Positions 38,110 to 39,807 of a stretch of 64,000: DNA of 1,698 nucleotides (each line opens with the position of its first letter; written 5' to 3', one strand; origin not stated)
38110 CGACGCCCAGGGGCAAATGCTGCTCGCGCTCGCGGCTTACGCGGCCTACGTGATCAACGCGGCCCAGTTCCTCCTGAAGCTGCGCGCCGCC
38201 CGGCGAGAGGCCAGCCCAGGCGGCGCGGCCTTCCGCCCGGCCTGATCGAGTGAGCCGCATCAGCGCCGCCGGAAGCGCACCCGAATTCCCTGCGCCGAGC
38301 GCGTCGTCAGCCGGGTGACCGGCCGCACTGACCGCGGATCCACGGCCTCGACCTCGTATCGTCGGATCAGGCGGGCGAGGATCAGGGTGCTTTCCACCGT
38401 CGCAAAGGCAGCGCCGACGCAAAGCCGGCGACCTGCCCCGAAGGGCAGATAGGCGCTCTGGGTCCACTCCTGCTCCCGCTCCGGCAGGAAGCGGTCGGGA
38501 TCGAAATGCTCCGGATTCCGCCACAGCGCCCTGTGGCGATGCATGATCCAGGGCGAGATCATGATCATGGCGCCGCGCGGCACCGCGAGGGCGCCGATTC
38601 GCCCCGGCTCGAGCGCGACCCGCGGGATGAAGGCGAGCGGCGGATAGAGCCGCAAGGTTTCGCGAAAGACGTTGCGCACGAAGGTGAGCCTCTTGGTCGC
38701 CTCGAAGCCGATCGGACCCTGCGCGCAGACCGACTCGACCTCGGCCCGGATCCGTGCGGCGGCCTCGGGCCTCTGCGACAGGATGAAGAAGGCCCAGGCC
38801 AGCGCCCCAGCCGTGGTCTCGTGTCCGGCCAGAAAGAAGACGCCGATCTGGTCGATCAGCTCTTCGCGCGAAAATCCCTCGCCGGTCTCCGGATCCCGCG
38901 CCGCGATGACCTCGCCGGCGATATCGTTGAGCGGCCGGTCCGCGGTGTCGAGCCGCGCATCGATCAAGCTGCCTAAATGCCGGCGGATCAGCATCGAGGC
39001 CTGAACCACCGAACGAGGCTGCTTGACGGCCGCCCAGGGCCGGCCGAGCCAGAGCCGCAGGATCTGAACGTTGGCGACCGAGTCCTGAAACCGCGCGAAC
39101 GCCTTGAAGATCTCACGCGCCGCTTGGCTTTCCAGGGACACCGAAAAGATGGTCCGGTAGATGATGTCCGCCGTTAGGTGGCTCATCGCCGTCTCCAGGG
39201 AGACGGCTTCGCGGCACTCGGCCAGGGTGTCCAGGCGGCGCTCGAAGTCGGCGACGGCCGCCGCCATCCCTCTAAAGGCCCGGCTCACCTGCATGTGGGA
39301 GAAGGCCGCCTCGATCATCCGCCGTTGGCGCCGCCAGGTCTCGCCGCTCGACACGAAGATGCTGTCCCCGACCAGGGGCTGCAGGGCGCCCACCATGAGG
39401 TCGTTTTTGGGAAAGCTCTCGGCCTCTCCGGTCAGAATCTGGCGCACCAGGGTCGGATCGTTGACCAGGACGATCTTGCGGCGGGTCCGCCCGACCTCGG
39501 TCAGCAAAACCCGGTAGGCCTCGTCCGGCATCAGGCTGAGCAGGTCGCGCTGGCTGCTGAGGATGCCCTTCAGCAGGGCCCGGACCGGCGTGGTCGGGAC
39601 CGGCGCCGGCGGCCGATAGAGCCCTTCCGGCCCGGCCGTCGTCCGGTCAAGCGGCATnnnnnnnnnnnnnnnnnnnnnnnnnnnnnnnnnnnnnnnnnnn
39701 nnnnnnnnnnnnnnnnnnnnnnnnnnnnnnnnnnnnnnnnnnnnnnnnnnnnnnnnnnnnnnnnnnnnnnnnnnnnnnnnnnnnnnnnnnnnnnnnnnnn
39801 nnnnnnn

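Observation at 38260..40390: Cytochrome P450 translationally coupled to crtA inside the carotenoid/bacteriochlorophyll cluster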

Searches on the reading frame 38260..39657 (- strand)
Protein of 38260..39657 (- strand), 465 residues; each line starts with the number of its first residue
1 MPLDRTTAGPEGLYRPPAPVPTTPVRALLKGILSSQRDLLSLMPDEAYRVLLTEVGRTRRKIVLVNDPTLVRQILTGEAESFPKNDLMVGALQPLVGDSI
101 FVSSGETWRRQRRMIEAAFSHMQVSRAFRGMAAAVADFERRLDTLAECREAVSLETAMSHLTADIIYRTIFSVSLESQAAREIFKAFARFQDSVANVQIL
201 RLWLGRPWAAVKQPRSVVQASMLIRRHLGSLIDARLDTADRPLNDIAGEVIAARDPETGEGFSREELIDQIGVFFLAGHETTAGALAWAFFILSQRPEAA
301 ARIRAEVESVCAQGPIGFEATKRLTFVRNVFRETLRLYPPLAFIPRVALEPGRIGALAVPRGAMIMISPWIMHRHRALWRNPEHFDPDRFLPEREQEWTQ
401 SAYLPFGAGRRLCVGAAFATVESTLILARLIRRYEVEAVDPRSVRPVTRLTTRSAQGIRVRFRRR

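Call 3: search_protein_families(library=pfam, proteins=[window:38260-39657:-])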
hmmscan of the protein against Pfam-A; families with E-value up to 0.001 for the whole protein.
window:38260-39657:- (465 aa): 1 family
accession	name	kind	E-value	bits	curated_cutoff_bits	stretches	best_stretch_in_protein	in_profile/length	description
PF00067.27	p450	-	9.5e-74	249.2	22.8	1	59-447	43-445/462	Cytochrome P450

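Call 6: find_homologous_proteins(query=window:38260-39657:-)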
Query window:38260-39657:- (465 aa): 6186 proteins with E <= 0.001 among 8000 candidates; the best 120 are listed.
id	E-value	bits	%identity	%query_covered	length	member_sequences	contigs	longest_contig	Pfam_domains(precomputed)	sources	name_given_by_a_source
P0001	0.0e+0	1021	100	100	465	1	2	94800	PF00067.28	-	-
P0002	8.7e-268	906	87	100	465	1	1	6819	PF00067.28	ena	-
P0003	2.1e-263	892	86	100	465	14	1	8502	PF00067.28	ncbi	-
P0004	3.9e-246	835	81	100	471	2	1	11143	PF00067.28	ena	-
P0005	1.9e-231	787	77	99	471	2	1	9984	PF00067.28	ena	-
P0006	1.5e-230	784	77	100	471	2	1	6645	PF00067.28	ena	-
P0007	2.5e-219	747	74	98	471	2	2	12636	PF00067.28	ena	-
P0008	6.4e-215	732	73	99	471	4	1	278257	PF00067.28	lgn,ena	-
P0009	1.2e-212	725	73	97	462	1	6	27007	PF00067.28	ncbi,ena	-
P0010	1.4e-211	721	72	99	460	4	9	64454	PF00067.28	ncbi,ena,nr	ncbi:MAG: cytochrome P450 [Kiloniellales bacterium]|nr:cytochrome P450 [Kiloniellales bacterium]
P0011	2.6e-203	694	71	97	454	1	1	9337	PF00067.28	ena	-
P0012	8.9e-181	620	64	97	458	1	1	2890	PF00067.28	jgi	jgi:cytochrome P450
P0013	8.4e-179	613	63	97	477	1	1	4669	PF00067.28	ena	-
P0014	2.9e-177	608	62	97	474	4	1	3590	PF00067.28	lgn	-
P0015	1.7e-176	606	62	96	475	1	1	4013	PF00067.28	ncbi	-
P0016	1.1e-174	600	62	97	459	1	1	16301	PF00067.28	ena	-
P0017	1.7e-174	599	61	96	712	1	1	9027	PF00067.28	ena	-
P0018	7.7e-174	597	60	98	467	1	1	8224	PF00067.28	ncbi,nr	ncbi:MAG: cytochrome P450 [Gemmatimonadaceae bacterium]|nr:cytochrome P450 [Gemmatimonadaceae bacter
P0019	7.8e-174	597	61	95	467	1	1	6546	PF00067.28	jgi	jgi:cytochrome P450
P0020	1.3e-173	596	58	98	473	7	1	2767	PF00067.28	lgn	-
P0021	5.5e-173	594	59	98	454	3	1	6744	PF00067.28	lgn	-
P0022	1.3e-172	593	61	98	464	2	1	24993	PF00067.28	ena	-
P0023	1.3e-172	593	60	97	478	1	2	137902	PF00067.28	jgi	jgi:cytochrome P450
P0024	1.6e-172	592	59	96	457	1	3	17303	PF00067.28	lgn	-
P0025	1.6e-172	592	61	97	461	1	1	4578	PF00067.28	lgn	-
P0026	3.6e-172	591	60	99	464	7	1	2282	PF00067.28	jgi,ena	-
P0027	4.0e-172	591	62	98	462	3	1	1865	PF00067.28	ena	-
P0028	4.1e-172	591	58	94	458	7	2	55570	PF00067.28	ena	-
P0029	9.9e-172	590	61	97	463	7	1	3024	PF00067.28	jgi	jgi:cytochrome P450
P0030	1.5e-171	589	60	97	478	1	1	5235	PF00067.28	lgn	-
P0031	1.9e-171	589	58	94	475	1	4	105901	PF00067.28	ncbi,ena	-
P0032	6.0e-171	587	60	97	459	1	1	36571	PF00067.28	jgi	jgi:cytochrome P450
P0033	8.1e-171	587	59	98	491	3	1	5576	PF00067.28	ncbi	-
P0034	3.4e-170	585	60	95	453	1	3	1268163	PF00067.28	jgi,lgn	-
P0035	3.8e-170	585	60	98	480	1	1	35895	PF00067.28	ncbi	ncbi:MAG: cytochrome P450 [Paracoccaceae bacterium]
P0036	7.8e-170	584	59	98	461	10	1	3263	PF00067.28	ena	-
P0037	8.8e-170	583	57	94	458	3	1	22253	PF00067.28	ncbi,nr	ncbi:MAG: cytochrome P450 [Gemmatimonadaceae bacterium]|nr:cytochrome P450 [Gemmatimonadaceae bacter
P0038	8.9e-170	583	58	98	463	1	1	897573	PF00067.28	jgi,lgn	-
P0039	1.0e-169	583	57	97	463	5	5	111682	PF00067.28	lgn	-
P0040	1.2e-169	583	60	98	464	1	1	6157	PF00067.28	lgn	-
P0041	1.3e-169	583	59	99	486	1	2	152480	PF00067.28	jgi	jgi:cytochrome P450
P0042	1.4e-169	583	57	99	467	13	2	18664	PF00067.28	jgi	-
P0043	1.4e-169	583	60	94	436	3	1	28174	PF00067.28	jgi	jgi:cytochrome P450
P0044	1.8e-169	582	57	97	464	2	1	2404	PF00067.28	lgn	-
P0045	2.3e-169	582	59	97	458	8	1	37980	PF00067.28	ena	-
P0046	2.4e-169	582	58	97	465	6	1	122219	PF00067.28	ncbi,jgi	ncbi:MAG: cytochrome P450 [Limibacillus sp.]|jgi:cytochrome P450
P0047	2.6e-169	582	57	96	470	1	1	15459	PF00067.28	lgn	-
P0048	4.4e-169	581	58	97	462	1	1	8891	PF00067.28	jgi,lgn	jgi:cytochrome P450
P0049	5.7e-169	581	59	96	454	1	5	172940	PF00067.28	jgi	jgi:cytochrome P450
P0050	1.0e-168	580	59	97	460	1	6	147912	PF00067.28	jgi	jgi:cytochrome P450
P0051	1.2e-168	580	56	97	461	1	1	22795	PF00067.28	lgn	-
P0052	1.8e-168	579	58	97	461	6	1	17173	PF00067.28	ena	-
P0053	2.3e-168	579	58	94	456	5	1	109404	PF00067.28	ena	-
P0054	2.6e-168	579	60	97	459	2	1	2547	PF00067.28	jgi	jgi:cytochrome P450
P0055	2.8e-168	579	60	98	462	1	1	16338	PF00067.28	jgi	jgi:cytochrome P450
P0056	2.8e-168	578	58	99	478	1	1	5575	PF00067.28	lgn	-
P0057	3.3e-168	578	59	97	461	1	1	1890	PF00067.28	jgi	jgi:cytochrome P450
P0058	3.4e-168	578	59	97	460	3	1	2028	PF00067.28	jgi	jgi:cytochrome P450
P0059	5.4e-168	578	58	98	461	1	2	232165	PF00067.28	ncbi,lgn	-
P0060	1.2e-167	576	58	98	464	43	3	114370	PF00067.28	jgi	jgi:cytochrome P450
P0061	1.9e-167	576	59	97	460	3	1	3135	PF00067.28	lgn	-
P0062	1.9e-167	576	60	92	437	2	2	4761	PF00067.28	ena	-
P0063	2.2e-167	576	59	97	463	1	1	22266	PF00067.28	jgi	jgi:cytochrome P450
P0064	2.8e-167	575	60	96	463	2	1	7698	PF00067.28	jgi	jgi:cytochrome P450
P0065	2.9e-167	575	60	97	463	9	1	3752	PF00067.28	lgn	-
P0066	4.3e-167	575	56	98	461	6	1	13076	PF00067.28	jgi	jgi:cytochrome P450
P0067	5.1e-167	574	59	96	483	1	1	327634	PF00067.28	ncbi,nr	ncbi:MAG: cytochrome P450 [Alphaproteobacteria bacterium]|nr:cytochrome P450 [Alphaproteobacteria ba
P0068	6.0e-167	574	60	97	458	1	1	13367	PF00067.28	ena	-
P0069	1.1e-166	573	58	97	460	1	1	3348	PF00067.28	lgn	-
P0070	1.2e-166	573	60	97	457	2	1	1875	PF00067.28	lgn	-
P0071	1.5e-166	573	60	97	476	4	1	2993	PF00067.28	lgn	-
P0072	1.5e-166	573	58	97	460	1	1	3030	PF00067.28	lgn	-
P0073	1.7e-166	573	60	97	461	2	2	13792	PF00067.28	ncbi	-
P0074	1.8e-166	572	59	94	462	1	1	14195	PF00067.28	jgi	jgi:cytochrome P450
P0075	1.9e-166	572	57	96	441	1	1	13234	PF00067.28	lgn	-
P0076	2.0e-166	572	60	95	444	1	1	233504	PF00067.28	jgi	-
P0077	2.2e-166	572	59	96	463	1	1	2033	PF00067.28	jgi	jgi:cytochrome P450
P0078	2.4e-166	572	59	97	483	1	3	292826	PF00067.28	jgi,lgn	jgi:cytochrome P450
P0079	3.3e-166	572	59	97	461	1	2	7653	PF00067.28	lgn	-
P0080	3.6e-166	572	60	97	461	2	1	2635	PF00067.28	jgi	jgi:cytochrome P450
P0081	3.7e-166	571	60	99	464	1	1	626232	PF00067.28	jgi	jgi:cytochrome P450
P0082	3.7e-166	571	57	97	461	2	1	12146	PF00067.28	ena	-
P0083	4.4e-166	571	56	98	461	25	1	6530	PF00067.28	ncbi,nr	ncbi:MAG TPA: cytochrome P450 [Rhodospirillaceae bacterium]|nr:cytochrome P450 [Rhodospirillaceae ba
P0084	4.6e-166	571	59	97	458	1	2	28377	PF00067.28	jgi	-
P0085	5.9e-166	571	58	97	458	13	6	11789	PF00067.28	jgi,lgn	jgi:cytochrome P450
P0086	5.9e-166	571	58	97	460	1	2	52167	PF00067.28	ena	-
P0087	6.3e-166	571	60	94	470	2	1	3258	PF00067.28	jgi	jgi:cytochrome P450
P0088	6.7e-166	571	59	97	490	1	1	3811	PF00067.28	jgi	jgi:cytochrome P450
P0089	7.4e-166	571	58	94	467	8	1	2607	PF00067.28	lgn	-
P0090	8.5e-166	570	59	97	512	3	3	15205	PF00067.28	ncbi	-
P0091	9.9e-166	570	59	97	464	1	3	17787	PF00067.28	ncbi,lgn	-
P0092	1.1e-165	570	58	94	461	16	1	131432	PF00067.28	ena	-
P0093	1.2e-165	570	59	94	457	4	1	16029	PF00067.28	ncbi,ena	-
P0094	1.4e-165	570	59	97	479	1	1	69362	PF00067.28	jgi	jgi:cytochrome P450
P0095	2.0e-165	569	60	97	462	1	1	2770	PF00067.28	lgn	-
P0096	2.2e-165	569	59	97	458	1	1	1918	PF00067.28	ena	-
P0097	2.6e-165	569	60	97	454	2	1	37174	PF00067.28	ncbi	-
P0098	3.2e-165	568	58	96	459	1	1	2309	PF00067.28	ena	-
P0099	3.5e-165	568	58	97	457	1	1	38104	PF00067.28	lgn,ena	-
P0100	3.6e-165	568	58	94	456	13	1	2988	PF00067.28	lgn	-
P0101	4.2e-165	568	58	94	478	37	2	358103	PF00067.28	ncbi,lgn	-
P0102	5.7e-165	568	58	97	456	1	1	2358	PF00067.28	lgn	-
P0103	6.3e-165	567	57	94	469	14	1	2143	PF00067.28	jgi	jgi:cytochrome P450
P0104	6.4e-165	567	59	96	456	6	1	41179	PF00067.28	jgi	jgi:cytochrome P450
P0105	7.1e-165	567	59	99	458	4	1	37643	PF00067.28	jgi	jgi:cytochrome P450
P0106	7.7e-165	567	60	97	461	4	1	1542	PF00067.28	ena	-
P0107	8.3e-165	567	58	96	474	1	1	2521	PF00067.28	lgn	-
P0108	8.8e-165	567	58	97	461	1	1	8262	PF00067.28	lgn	-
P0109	9.0e-165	567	58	95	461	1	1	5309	PF00067.28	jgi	jgi:cytochrome P450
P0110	9.2e-165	567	59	97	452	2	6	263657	PF00067.28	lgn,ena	-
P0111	9.6e-165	567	58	97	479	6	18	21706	PF00067.28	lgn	-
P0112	1.1e-164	567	59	97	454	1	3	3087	PF00067.28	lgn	-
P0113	1.1e-164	567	55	97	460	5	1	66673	PF00067.28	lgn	-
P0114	1.2e-164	567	60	97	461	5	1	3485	PF00067.28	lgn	-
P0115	1.7e-164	566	58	99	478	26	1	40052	PF00067.28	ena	-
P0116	1.8e-164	566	58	94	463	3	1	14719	PF00067.28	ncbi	-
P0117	1.8e-164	566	58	97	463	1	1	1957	PF00067.28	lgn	-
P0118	2.2e-164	566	57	97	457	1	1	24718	PF00067.28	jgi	jgi:cytochrome P450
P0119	2.3e-164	566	58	97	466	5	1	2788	PF00067.28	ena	-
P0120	2.4e-164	566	57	98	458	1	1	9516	PF00067.28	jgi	jgi:cytochrome P450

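Call 7: find_related_loci(query=window:38260-39657:-, collection=genome_contigs, flank=8000)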
Query window:38260-39657:- (465 aa) in genome_contigs; peptide patterns used: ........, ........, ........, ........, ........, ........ (x = any residue, [..] = any of these).
319 stretches matched a pattern; 179 encode a relative of the query (tblastn E <= 1e-3); the best 80 are kept; 80 distinct loci.
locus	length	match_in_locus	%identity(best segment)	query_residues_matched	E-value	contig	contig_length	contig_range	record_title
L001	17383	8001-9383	73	4-464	0e+0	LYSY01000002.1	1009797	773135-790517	MAG: Rhodospirillales bacterium BBD 1991-14 Richardson_scaffold_5, whole genome shotgun sequence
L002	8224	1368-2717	60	8-458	4e-176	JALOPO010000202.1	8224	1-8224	MAG: Gemmatimonadaceae bacterium isolate Prado131 scaffold_56214, whole genome shotgun sequence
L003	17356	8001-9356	60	7-458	1e-175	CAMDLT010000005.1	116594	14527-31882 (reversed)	MAG: Asaia bogorensis isolate TE-08apr19-29 genome assembly, contig: TE-08apr19-C56, whole genome shotgun sequence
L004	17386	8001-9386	59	4-465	4e-176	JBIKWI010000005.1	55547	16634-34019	MAG: Tagaea sp. isolate ME2015-09-13_3300035666_group6_bin128 Rohwer_bin1822_scaffold_317_c1, whole genome shotgun seque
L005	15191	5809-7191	60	13-465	3e-175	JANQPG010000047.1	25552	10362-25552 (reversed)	MAG: Woeseiaceae bacterium isolate IP29b_bin.156 k99_3035442, whole genome shotgun sequence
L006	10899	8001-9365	60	11-464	5e-175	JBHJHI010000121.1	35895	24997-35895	MAG: Paracoccaceae bacterium isolate sb_S12C1349 S12Ck141_231137, whole genome shotgun sequence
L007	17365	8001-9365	58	11-465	4e-174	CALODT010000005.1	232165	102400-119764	MAG: uncultured Gammaproteobacteria bacterium isolate HOU_bin.0018 genome assembly, contig: contig_10361, whole genome s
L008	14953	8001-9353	60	13-465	3e-172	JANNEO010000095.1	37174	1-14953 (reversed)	MAG: Hyphomicrobiales bacterium isolate OTE_75_metabat_380 OTE_75_k141_742857, whole genome shotgun sequence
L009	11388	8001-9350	59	13-463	4e-172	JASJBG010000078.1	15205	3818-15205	MAG: Woeseiaceae bacterium isolate MO_074.B2 MO_074.c_1242, whole genome shotgun sequence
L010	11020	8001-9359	58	11-465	5e-172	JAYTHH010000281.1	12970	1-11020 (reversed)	MAG: Rhodospirillales bacterium isolate GFS_2508 GFS_2508_280, whole genome shotgun sequence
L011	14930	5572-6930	59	13-465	5e-172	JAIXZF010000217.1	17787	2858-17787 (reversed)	MAG: Hyphomicrobiales bacterium isolate D8_MAG_00041 pond_D8_MAG_00041_000000000191, whole genome shotgun sequence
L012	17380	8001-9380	57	6-465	1e-169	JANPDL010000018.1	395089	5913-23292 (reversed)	MAG: Hyphomicrobiales bacterium isolate VAR_78_metabat_37 VAR_78_k141_1058628, whole genome shotgun sequence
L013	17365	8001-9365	56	11-465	1e-169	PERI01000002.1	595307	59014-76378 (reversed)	MAG: Hyphomicrobium sp. isolate PB1.3.35 PB1_1000006_595307, whole genome shotgun sequence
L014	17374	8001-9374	58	4-461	8e-169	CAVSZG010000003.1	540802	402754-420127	MAG: uncultured beta proteobacterium isolate MFD04716.bin.1.85 genome assembly, contig: contig_17231, whole genome shotg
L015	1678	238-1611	57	4-461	0e+0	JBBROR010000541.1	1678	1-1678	MAG: Acetobacterales bacterium isolate La1_metabat2.325 LA1C_B2.325_k141_94349L_1678_cov_33.5673, whole genome shotgun s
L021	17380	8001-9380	59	10-464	2e-167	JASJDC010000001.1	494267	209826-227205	MAG: Alphaproteobacteria bacterium isolate MO_167.B55 MO_167.c_0, whole genome shotgun sequence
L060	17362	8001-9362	54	7-461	3e-162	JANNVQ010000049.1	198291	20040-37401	MAG: Gemmatimonas sp. isolate VAR_34_metabat_48 VAR_34_k141_762912, whole genome shotgun sequence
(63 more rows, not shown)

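Call 26: find_encoding_contigs(protein=P0001, flank=3000, max_places=4)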
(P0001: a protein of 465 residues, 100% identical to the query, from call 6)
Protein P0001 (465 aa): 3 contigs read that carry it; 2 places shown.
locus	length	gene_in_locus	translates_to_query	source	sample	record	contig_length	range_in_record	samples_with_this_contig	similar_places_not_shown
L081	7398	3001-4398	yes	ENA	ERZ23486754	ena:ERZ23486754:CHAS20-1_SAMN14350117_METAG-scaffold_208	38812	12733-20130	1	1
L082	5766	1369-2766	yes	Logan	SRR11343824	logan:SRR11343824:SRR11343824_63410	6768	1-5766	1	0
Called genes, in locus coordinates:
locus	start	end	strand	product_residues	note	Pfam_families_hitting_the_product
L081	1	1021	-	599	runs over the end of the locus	PF17863:AAA_lid_2, PF00092:VWA (weak), PF13519:VWA_2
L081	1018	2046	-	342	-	PF07728:AAA_5 (faint), PF13401:AAA_22 (faint), PF01078:Mg_chelatase (weak), PF17863:AAA_lid_2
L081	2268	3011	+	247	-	-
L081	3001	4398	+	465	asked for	PF00067:p450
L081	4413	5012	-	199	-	PF07284:BCHF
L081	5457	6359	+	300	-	PF02310:B12-binding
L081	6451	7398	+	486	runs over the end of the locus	PF24820:Diguanyl_cycl_sensor (faint), PF08448:PAS_4 (faint), PF00989:PAS, PF13188:PAS_8, PF13426:PAS_9 (weak), PF00989:PAS (weak), PF13188:PAS_8 (weak), PF02954:HTH_8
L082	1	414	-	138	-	?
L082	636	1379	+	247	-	-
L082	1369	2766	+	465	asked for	PF00067:p450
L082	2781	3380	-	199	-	PF07284:BCHF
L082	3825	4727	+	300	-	PF02310:B12-binding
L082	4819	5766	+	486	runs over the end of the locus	PF24820:Diguanyl_cycl_sensor (faint), PF08448:PAS_4 (faint), PF00989:PAS, PF13188:PAS_8, PF13426:PAS_9 (weak), PF00989:PAS (weak), PF13188:PAS_8 (weak), PF02954:HTH_8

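Call 27: search_dna_similar(query=window:38260-39657:-, collection=plasmids, mode=protein, max_rows=30)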
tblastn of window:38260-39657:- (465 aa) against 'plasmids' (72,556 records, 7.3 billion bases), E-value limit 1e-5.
Records with a match: 936; places in all: 1273; records where one place covers at least 80% of the query: 422.
Best place of each record, by identity: <60% 936.
By first word of the organism name: Streptomyces 208; Ralstonia 117; Rhodococcus 89; Rhizobium 76; Agrobacterium 41; Bacillus 39; Thermus 33; Sinorhizobium 31; Mycobacterium 16; Nocardia 15; and 104 more.
By predicted mobility (MOB-suite, as given by PLSDB): non-mobilizable 524; mobilizable 233; conjugative 179.
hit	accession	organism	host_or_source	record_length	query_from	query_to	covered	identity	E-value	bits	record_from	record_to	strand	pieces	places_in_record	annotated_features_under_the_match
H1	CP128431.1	Microbulbifer sp. MKSA007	Smenospongia aurea,bacteria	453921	37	465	92%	44.2%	1e-107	357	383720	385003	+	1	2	cytochrome P450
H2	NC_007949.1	Polaromonas sp. JS666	-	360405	47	465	90%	42.6%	6e-101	338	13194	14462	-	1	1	cytochrome P450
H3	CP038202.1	Paracoccus ferrooxidans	single cell,bioreactor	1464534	36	465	92%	39.6%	2e-76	267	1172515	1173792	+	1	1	cytochrome P450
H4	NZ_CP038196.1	Paracoccus versutus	single cell,soil adjacent to the roots ...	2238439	36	465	92%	39.5%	5e-76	266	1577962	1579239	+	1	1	none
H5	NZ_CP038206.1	Paracoccus pantotrophus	single cell,soil associated with ...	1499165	36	460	91%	40.0%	7e-82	283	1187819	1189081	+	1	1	none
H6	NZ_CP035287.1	Paracoccus versutus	whole organism,soil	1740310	36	465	92%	39.4%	1e-75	265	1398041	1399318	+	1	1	none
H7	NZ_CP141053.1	Paracoccus denitrificans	-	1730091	36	458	91%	39.9%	3e-74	261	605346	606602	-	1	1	none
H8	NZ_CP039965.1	Pseudorhodobacter turbinis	single bacterial isolate,Turban shell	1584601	36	458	91%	37.4%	2e-80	279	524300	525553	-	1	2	record has no annotation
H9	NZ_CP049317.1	Caballeronia sp. SBC2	whole organism,soil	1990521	36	465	92%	35.1%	6e-64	231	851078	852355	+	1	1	none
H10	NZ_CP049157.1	Caballeronia sp. SBC1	whole organism,soil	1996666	36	465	92%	35.1%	6e-64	231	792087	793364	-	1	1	none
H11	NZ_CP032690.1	Rhizobium sp. CCGE532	Phaseolus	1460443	29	465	94%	34.1%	4e-59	217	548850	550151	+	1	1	record has no annotation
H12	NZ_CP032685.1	Rhizobium sp. CCGE531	Phaseolus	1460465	29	465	94%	34.1%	4e-59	217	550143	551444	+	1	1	record has no annotation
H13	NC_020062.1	Rhizobium tropici CIAT 899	Phaseolus vulgaris root nodule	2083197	29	465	94%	33.6%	1e-57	213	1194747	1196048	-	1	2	record has no annotation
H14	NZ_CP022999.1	Rhizobium sp. 11515TR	Cell culture,agricultural soil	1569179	29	460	93%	33.6%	7e-57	210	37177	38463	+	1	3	none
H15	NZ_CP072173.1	Rhizobium sp. AB2/73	Phyla canescens,cell culture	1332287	29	460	93%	33.3%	2e-55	206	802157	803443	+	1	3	record has no annotation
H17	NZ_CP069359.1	Microvirga sp. VF16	Vachellia farnesiana,Cell culture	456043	60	465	87%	35.4%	1e-59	218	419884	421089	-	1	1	cytochrome P450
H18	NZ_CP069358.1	Microvirga sp. VF16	Vachellia farnesiana,Cell culture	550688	60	465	87%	35.4%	1e-59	218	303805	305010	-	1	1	cytochrome P450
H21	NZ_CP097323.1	Streptomyces sp. RerS4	root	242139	38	458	91%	32.6%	4e-45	176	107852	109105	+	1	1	cytochrome P450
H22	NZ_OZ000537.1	Shinella sp. WSC3-e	-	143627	29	460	93%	31.7%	2e-51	194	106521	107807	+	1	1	cytochrome P450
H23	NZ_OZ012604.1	Shinella sp. WSD5-1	-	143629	29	460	93%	31.7%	2e-51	194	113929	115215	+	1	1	cytochrome P450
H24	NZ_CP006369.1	Aureimonas sp. AU20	-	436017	30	454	91%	32.2%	7e-57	210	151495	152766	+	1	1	cytochrome P450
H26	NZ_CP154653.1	Alloyangia pacifica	-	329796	28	458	93%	31.2%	5e-54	202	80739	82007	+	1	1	cytochrome P450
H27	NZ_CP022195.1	Alloyangia pacifica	cell culture,oil-contaminated sediment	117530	28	458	93%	31.2%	7e-54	201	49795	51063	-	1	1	cytochrome P450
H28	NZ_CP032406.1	Rhizobium rosettiformans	Isolation,ex cyanobacteria field sample ...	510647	30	465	94%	30.7%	4e-58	214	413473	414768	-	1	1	cytochrome P450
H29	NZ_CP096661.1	Halorussus limi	cell culture,saline soil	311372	61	463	87%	33.2%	1e-46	180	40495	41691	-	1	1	cytochrome P450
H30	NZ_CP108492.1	Streptomyces sp. NBC_01243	-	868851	60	456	85%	33.7%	2e-49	189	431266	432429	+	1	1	cytochrome P450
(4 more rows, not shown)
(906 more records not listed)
